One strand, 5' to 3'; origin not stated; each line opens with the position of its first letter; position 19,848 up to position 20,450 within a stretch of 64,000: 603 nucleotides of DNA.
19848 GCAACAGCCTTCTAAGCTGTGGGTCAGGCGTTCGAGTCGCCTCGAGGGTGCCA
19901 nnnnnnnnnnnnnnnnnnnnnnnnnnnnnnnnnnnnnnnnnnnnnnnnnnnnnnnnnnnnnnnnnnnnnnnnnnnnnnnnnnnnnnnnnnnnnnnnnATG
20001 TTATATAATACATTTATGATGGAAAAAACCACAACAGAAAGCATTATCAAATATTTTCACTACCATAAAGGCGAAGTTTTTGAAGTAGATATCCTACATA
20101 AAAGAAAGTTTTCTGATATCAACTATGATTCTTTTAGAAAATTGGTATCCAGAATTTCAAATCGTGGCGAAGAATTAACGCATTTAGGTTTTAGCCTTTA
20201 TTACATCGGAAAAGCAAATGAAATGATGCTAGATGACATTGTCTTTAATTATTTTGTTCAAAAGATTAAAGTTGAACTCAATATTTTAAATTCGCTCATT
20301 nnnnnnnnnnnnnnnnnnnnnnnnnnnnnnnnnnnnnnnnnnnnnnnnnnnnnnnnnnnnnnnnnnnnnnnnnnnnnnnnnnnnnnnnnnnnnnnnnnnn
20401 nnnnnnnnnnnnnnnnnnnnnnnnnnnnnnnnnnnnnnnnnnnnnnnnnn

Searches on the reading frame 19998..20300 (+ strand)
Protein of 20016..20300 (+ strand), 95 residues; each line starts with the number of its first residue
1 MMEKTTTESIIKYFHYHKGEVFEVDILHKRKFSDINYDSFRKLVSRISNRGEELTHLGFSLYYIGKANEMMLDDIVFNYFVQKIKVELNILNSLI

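Call 15: search_protein_families(library=pfam, proteins=[window:19998-20276:+], max_evalue=10)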
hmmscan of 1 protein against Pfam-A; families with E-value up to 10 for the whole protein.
seq(93 aa): 1 family
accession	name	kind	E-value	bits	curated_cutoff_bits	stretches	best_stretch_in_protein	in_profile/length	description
PF17182.10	OSK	-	0.059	13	27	1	29-61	80-111/202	OSK domain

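Call 16: find_homologous_proteins(query=window:19998-20255:+, max_evalue=10)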
Query seq(86 aa): no candidate shares three 5-residue words with the query. No homologue found.

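Call 29: search_protein_representatives(protein=window:19998-20255:+)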
Query: 86 residues. Proteins with E-value up to 0.001 (for the whole library): 13; up to 1e-10: 1; up to 1e-30: 0. The best 13 are listed.
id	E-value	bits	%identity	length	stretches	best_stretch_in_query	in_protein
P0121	1.0e-15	73.6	51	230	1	7-86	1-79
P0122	1.1e-10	57.6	51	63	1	8-69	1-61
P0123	8.5e-09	51.6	51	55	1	10-58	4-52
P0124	9.5e-07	45.1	33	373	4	12-41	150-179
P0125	1.4e-06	44.5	45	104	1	11-73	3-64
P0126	2.7e-06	43.7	40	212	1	11-85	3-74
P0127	3.6e-06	43.3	37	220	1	10-85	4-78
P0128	9.2e-06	42.0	34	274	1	1-86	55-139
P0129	1.0e-05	41.8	39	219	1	15-86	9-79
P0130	1.3e-05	41.5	42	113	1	18-85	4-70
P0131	4.1e-04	36.7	35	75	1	12-77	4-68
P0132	8.0e-04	35.8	35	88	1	12-77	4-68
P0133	8.0e-04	35.8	36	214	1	9-73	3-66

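Call 31: search_protein_families(library=pfam, proteins=[P0121, P0126, P0127, P0128, P0129, P0133], max_evalue=1)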
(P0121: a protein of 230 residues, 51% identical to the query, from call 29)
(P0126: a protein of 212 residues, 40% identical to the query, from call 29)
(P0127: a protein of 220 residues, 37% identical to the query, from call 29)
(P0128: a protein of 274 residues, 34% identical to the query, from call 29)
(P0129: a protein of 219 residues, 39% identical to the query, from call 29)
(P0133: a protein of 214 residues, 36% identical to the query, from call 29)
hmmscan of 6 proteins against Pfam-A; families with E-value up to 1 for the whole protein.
P0121 (230 aa): 1 family
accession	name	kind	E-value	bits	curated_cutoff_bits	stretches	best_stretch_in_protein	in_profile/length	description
PF25180.1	Gp54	-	0.14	12.4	27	1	15-38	36-59/65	Phage antiviral trigger protein Gp54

P0126 (212 aa): 3 families
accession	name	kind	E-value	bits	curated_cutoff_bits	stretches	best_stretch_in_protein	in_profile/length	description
PF19570.5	DUF6088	-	0.004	17.4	25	1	26-67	17-58/172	Family of unknown function (DUF6088)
PF25051.1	WHD_MCM8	-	0.022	15.2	26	1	33-61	50-78/80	MCM8 winged helix domain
PF13338.12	AbiEi_4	-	0.11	13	25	1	39-61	26-48/49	Transcriptional regulator, AbiEi antitoxin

P0127 (220 aa): 2 families
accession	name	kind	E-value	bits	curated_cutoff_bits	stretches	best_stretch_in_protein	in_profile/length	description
PF13338.12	AbiEi_4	-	0.019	15.5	25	1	41-63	26-48/49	Transcriptional regulator, AbiEi antitoxin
PF08679.17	DsrD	-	0.037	14.7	24.2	1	31-59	27-55/65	Dissimilatory sulfite reductase D (DsrD)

P0128 (274 aa): 1 family
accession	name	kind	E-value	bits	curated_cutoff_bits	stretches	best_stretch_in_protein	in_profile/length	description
PF08672.17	ANAPC2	-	0.16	12.9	23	1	90-121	29-58/60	Anaphase promoting complex (APC) subunit 2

P0129 (219 aa): 3 families
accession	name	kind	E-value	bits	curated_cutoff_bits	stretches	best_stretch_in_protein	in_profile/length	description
PF13338.12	AbiEi_4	-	0.0025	18.3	25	1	41-63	26-48/49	Transcriptional regulator, AbiEi antitoxin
PF20369.3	DUF6664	-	0.044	14.9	27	1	152-190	14-52/105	Family of unknown function (DUF6664)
PF19570.5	DUF6088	-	0.065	13.4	25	1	31-63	19-52/172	Family of unknown function (DUF6088)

P0133 (214 aa): 1 family
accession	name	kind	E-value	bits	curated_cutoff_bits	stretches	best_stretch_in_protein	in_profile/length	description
PF06180.16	CbiK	-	0.14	11.9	26.2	1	24-79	75-131/262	Cobalt chelatase (CbiK)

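Call 33: find_encoding_contigs(protein=P0121, flank=8000, max_places=5)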
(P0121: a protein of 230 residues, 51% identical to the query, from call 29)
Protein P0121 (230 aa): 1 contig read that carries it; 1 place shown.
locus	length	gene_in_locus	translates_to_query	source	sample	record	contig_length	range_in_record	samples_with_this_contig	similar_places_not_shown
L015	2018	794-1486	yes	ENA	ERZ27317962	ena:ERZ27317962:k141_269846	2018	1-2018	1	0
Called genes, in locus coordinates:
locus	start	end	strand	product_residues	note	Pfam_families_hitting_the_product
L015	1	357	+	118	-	?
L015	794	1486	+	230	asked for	-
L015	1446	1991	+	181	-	PF12844:HTH_19, PF13443:HTH_26, PF13560:HTH_31, PF01381:HTH_3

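Call 74: find_related_loci(query=window:20016-20300:+, collection=metagenome_contigs, flank=8000)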
Query window:20016-20300:+ (95 aa) in metagenome_contigs; peptide patterns used: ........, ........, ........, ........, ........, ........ (x = any residue, [..] = any of these).
128 stretches matched a pattern, but none encodes a relative of the query by tblastn (E <= 1e-3).
